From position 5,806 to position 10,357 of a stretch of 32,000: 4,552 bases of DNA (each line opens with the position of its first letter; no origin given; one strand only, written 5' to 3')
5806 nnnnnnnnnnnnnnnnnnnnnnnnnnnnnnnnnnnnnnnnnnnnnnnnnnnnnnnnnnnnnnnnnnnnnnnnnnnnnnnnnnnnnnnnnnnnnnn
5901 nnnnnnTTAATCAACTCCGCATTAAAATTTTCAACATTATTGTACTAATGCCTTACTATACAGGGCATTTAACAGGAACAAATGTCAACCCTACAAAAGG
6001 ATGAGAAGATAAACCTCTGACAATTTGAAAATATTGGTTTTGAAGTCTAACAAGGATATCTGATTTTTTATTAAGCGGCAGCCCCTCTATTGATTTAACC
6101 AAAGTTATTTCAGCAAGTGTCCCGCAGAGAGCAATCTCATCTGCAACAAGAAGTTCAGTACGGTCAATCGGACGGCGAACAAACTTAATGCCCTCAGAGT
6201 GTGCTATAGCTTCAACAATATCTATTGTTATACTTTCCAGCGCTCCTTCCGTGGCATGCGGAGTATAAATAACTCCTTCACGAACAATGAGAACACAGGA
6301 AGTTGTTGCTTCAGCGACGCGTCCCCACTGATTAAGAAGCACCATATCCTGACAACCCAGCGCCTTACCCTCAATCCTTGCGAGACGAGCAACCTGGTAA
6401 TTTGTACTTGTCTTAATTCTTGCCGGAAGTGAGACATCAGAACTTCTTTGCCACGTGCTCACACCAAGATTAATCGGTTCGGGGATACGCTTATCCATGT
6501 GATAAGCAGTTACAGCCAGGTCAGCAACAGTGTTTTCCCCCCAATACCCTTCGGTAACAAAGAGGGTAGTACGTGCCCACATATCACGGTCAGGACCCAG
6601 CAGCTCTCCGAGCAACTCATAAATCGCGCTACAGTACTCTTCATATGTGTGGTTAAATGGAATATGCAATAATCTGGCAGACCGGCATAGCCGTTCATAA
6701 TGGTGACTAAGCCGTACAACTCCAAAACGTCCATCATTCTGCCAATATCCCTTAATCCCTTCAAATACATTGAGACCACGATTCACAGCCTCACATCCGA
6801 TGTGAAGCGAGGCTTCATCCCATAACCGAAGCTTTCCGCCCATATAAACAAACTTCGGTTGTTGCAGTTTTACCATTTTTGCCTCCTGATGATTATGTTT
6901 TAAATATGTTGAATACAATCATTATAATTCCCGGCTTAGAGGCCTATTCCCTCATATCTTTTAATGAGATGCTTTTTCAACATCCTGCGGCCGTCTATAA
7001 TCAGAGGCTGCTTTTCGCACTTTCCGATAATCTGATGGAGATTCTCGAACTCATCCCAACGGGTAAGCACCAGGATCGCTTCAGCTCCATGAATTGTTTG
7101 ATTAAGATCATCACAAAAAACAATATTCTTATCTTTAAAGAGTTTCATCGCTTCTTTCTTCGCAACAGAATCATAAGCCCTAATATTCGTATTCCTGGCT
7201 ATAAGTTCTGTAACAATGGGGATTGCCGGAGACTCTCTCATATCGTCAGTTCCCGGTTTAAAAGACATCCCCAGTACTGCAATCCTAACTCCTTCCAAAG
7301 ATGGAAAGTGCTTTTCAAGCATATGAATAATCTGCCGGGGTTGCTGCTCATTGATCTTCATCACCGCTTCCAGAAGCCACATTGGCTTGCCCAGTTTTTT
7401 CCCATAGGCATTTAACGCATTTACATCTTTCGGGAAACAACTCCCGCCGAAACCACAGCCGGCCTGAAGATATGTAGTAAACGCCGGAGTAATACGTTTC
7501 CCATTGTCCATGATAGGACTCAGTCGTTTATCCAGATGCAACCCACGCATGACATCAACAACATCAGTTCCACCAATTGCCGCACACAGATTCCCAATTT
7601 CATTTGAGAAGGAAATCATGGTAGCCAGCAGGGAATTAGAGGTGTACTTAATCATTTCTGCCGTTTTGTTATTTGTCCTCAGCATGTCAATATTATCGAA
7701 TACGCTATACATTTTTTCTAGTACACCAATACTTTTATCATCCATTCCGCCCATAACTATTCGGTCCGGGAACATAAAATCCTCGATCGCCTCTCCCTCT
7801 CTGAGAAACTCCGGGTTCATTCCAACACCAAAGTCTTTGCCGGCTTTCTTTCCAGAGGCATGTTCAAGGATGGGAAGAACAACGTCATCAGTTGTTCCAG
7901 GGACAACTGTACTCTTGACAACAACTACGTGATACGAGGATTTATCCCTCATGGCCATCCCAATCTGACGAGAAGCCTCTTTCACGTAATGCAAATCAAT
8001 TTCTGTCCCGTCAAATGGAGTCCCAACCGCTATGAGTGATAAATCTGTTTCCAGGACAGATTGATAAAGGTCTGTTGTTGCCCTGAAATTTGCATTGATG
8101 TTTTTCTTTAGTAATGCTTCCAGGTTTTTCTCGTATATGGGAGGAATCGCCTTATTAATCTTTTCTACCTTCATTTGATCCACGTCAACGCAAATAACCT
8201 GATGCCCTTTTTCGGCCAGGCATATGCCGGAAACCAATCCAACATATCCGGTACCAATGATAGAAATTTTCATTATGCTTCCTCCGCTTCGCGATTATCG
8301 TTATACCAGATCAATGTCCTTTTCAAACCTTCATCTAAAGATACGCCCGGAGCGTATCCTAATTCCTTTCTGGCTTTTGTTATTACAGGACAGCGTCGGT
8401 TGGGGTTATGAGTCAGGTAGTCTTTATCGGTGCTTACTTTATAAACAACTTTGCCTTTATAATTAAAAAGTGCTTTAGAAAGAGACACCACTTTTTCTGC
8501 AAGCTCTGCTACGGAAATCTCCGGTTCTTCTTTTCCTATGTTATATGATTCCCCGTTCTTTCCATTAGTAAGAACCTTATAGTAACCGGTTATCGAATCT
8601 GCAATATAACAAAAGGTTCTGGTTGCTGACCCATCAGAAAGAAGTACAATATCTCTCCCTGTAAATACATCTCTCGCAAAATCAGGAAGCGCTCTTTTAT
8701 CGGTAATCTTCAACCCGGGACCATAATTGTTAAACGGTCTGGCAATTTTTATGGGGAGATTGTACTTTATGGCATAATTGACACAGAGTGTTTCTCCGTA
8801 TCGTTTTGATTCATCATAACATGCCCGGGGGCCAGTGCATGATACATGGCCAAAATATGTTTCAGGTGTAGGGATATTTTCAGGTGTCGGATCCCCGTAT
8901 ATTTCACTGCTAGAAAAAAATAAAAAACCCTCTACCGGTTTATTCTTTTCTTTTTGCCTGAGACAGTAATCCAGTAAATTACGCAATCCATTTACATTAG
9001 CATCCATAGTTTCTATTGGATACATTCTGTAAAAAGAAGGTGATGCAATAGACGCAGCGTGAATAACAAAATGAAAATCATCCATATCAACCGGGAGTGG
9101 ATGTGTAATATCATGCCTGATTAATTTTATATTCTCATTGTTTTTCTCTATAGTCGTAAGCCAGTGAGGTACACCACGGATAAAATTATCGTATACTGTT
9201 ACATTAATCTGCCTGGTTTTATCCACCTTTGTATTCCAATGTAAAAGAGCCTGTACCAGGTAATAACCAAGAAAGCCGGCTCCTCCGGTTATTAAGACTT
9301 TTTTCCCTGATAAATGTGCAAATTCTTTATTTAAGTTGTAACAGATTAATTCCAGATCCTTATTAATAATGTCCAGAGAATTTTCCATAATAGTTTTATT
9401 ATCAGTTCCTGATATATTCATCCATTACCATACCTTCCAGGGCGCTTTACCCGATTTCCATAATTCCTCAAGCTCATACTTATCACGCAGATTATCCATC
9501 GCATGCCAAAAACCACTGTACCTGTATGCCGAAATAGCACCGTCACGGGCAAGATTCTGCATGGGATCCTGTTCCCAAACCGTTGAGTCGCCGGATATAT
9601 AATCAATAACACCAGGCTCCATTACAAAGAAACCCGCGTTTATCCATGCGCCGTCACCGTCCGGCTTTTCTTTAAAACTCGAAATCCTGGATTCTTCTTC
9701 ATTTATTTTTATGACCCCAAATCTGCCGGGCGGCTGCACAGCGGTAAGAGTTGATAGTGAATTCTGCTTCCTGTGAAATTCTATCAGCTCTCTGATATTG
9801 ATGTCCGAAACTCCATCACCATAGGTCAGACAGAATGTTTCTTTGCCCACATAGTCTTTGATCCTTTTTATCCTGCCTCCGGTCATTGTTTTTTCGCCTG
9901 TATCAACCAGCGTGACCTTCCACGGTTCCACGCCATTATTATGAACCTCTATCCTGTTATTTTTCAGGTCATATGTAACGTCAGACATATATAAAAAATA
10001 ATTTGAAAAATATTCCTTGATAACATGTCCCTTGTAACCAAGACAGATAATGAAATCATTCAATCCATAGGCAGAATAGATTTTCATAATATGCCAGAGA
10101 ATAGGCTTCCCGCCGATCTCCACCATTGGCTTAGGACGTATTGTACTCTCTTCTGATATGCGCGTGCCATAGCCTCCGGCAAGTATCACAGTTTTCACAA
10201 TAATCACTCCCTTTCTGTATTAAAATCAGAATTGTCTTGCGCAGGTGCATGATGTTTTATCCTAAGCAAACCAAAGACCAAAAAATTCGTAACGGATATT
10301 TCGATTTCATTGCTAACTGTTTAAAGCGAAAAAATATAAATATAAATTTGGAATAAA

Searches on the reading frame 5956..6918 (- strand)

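Call 6: search_protein_families(library=pfam, proteins=[window:5956-6918:-], max_evalue=0.001)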
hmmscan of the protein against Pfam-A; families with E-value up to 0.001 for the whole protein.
window:5956-6918:- (320 aa): 1 family
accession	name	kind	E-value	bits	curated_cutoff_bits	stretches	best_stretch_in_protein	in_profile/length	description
PF01063.24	Aminotran_4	-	7.4e-34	118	28.5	1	51-277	2-223/223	Amino-transferase class IV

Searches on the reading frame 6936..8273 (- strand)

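Call 6: search_protein_families(library=pfam, proteins=[window:6936-8273:-], max_evalue=0.001)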
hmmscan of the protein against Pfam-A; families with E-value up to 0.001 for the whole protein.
window:6936-8273:- (445 aa): 7 families
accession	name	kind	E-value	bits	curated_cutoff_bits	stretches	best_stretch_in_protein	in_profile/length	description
PF03721.20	UDPG_MGDP_dh_N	-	5.9e-63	212.3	27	1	1-185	1-184/187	UDP-glucose/GDP-mannose dehydrogenase family, NAD binding domain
PF03720.21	UDPG_MGDP_dh_C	-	2.3e-27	95.8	30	1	332-433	1-102/103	UDP-glucose/GDP-mannose dehydrogenase family, UDP binding domain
PF00984.24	UDPG_MGDP_dh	-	7.4e-27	93.7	25.4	1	203-309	1-93/94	UDP-glucose/GDP-mannose dehydrogenase family, central domain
PF01210.29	NAD_Gly3P_dh_N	-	1.2e-06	29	23.1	1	2-85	1-79/158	NAD-dependent glycerol-3-phosphate dehydrogenase N-terminus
PF02558.23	ApbA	-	2.8e-05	24.2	22.2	1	3-83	1-74/150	Ketopantoate reductase PanE/ApbA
PF02737.24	3HCDH_N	-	0.00037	20.9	22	1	2-77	1-80/180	3-hydroxyacyl-CoA dehydrogenase, NAD binding domain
PF00070.33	Pyr_redox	-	0.00041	21.2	22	0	2-54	1-53/82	Pyridine nucleotide-disulphide oxidoreductase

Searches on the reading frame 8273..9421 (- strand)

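Call 6: search_protein_families(library=pfam, proteins=[window:8273-9421:-], max_evalue=0.001)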
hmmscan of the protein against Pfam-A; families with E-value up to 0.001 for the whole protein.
window:8273-9421:- (382 aa): 5 families
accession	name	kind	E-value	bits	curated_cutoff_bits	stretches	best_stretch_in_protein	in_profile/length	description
PF01370.27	Epimerase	-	7.4e-45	153.7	20.9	1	42-296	1-240/240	NAD dependent epimerase/dehydratase family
PF16363.11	GDP_Man_Dehyd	-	1.3e-38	133.7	27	1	43-369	1-332/332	GDP-mannose 4,6 dehydratase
PF01073.25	3Beta_HSD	-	2.5e-13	50.1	22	1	43-214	1-158/280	3-beta hydroxysteroid dehydrogenase/isomerase family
PF07993.18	NAD_binding_4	-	3.1e-10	40.1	20.1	1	115-229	88-204/258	Male sterility protein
PF02719.21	Polysacc_synt_2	-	8.4e-06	25.6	20.2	0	42-157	1-119/293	Polysaccharide biosynthesis protein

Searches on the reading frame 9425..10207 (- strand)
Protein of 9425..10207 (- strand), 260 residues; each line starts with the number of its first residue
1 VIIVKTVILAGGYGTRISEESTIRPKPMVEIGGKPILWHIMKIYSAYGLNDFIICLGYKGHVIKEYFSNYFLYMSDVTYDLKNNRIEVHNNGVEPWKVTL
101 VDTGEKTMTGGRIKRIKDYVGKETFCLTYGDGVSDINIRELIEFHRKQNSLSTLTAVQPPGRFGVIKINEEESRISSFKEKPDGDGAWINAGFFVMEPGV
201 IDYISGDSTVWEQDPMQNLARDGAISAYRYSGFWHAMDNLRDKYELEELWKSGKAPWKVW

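Call 6: search_protein_families(library=pfam, proteins=[window:9425-10207:-], max_evalue=0.001)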
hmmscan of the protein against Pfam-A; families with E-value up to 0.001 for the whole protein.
window:9425-10207:- (260 aa): 2 families
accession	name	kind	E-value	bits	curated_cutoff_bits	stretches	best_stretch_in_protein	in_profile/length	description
PF00483.29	NTP_transferase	-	1.4e-22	80.9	21.2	1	5-206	1-190/245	Nucleotidyl transferase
PF12804.13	NTP_transf_3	-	6.9e-07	30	27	1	7-59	2-49/160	MobA-like NTP transferase domain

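Call 35: find_encoding_contigs(protein=window:9425-10207:-, flank=10000, max_places=6)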
Protein window:9425-10207:- (260 aa): no gene with exactly this product is on record in the collection.
